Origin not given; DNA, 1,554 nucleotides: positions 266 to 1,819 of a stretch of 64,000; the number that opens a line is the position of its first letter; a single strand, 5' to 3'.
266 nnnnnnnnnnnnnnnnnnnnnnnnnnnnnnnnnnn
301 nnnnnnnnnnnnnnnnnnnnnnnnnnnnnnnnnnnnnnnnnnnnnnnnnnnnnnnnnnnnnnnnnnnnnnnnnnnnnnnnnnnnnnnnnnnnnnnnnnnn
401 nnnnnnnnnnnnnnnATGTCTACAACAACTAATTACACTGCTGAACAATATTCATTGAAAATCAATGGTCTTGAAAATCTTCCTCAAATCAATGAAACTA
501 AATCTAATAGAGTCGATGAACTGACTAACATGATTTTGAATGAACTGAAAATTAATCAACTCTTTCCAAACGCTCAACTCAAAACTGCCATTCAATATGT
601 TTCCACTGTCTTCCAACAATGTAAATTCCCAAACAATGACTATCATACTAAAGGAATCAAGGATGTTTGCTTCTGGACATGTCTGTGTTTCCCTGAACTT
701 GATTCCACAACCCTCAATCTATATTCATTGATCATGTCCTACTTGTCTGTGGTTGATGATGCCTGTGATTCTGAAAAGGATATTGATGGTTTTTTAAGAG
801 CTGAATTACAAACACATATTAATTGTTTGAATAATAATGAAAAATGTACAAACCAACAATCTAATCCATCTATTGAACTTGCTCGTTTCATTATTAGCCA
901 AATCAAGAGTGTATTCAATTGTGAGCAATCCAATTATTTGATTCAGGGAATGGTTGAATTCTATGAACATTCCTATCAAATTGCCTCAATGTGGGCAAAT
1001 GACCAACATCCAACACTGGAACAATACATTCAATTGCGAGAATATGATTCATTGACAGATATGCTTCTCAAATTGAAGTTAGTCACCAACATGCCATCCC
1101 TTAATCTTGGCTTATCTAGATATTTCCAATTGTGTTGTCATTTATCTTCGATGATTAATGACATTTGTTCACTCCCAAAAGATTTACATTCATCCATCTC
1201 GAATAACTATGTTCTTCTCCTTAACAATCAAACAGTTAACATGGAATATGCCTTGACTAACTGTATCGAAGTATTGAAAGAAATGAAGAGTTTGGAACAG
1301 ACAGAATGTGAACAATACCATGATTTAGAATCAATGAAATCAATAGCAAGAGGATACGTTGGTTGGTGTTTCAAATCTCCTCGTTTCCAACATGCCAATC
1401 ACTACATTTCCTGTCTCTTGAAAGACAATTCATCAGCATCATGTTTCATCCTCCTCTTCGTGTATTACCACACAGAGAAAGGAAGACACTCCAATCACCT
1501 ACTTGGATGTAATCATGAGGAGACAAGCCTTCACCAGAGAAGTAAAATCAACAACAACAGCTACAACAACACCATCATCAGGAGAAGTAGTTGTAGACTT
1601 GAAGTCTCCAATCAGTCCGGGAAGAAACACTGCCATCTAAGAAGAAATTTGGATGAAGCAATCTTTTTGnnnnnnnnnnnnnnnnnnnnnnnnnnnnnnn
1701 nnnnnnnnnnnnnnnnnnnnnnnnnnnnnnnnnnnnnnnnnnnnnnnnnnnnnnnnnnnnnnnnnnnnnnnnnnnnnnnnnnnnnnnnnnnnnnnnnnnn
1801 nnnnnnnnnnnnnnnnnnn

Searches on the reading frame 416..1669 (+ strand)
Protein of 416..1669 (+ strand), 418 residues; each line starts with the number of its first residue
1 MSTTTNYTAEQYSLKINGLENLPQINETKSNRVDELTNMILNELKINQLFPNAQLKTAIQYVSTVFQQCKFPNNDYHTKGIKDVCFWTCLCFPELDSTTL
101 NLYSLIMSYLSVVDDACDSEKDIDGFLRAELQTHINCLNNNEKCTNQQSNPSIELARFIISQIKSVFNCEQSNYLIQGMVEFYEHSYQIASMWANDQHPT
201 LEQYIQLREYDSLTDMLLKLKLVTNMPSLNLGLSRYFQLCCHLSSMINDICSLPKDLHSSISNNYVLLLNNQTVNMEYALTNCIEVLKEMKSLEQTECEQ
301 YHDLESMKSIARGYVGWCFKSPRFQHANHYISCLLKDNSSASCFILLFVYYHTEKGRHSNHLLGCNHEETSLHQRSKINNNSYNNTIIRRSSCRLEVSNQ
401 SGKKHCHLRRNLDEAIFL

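Call 12: list_cluster_members(proteins=[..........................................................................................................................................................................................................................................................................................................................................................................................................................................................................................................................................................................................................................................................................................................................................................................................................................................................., window:416-1669:+, window:7565-9022:+, window:17122-18357:+, window:19564-21138:+, window:24302-25555:-, window:37370-38548:+, window:41440-42426:+, window:43149-44825:+, window:45197-46693:+])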
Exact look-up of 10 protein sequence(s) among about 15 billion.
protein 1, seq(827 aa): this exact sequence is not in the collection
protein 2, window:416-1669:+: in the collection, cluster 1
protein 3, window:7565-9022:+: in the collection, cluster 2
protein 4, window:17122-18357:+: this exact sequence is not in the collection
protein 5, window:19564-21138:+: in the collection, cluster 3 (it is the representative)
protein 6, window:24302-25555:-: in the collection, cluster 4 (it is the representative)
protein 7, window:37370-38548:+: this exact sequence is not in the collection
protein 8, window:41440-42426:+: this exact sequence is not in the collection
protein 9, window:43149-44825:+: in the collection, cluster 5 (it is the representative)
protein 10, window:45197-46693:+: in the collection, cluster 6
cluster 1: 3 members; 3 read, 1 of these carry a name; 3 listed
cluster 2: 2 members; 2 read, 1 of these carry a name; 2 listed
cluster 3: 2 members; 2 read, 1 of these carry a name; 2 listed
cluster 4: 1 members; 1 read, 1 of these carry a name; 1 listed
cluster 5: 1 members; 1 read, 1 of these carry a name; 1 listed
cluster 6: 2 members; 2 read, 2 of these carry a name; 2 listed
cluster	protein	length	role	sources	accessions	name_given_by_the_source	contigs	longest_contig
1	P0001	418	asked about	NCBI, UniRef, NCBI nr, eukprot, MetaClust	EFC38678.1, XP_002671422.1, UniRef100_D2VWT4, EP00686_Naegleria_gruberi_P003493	predicted protein [Naegleria gruberi] | Predicted protein n=1 Tax=Naegleria gruberi TaxID=5762 RepID=D2VWT4_NAEGR | uncharacterized protein NAEGRDRAFT_52878 [Naegleria gruberi]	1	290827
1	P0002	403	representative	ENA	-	-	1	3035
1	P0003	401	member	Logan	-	-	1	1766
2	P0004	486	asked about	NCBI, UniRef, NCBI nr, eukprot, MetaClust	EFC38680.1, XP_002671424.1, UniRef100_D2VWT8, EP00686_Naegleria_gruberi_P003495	Hypothetical protein NAEGRDRAFT_73501 [Naegleria gruberi] | F-box domain-containing protein n=1 Tax=Naegleria gruberi TaxID=5762 RepID=D2VWT8_NAEGR | uncharacterized protein NAEGRDRAFT_73501 [Naegleria gruberi]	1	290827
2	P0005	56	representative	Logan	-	-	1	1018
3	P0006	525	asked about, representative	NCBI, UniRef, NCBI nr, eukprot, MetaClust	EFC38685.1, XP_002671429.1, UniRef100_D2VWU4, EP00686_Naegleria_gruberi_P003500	predicted protein [Naegleria gruberi] | Predicted protein n=1 Tax=Naegleria gruberi TaxID=5762 RepID=D2VWU4_NAEGR | uncharacterized protein NAEGRDRAFT_52884 [Naegleria gruberi]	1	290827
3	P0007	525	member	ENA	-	-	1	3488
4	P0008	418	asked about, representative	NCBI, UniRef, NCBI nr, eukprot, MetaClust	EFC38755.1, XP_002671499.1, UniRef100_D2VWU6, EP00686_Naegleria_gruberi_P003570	predicted protein [Naegleria gruberi] | Predicted protein n=1 Tax=Naegleria gruberi TaxID=5762 RepID=D2VWU6_NAEGR | uncharacterized protein NAEGRDRAFT_81515 [Naegleria gruberi]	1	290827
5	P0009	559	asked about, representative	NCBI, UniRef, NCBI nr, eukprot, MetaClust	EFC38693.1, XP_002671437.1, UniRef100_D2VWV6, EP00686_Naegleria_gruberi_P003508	predicted protein [Naegleria gruberi] | Predicted protein n=1 Tax=Naegleria gruberi TaxID=5762 RepID=D2VWV6_NAEGR | uncharacterized protein NAEGRDRAFT_73519 [Naegleria gruberi]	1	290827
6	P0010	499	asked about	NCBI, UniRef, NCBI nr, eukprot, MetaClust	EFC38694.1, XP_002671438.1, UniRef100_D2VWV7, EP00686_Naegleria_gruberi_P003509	predicted protein [Naegleria gruberi] | Predicted protein n=1 Tax=Naegleria gruberi TaxID=5762 RepID=D2VWV7_NAEGR | uncharacterized protein NAEGRDRAFT_73520 [Naegleria gruberi]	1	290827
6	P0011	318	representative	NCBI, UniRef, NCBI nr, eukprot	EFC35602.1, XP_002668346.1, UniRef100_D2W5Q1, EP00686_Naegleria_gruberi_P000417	predicted protein [Naegleria gruberi] | Predicted protein n=1 Tax=Naegleria gruberi TaxID=5762 RepID=D2W5Q1_NAEGR | uncharacterized protein NAEGRDRAFT_76743 [Naegleria gruberi]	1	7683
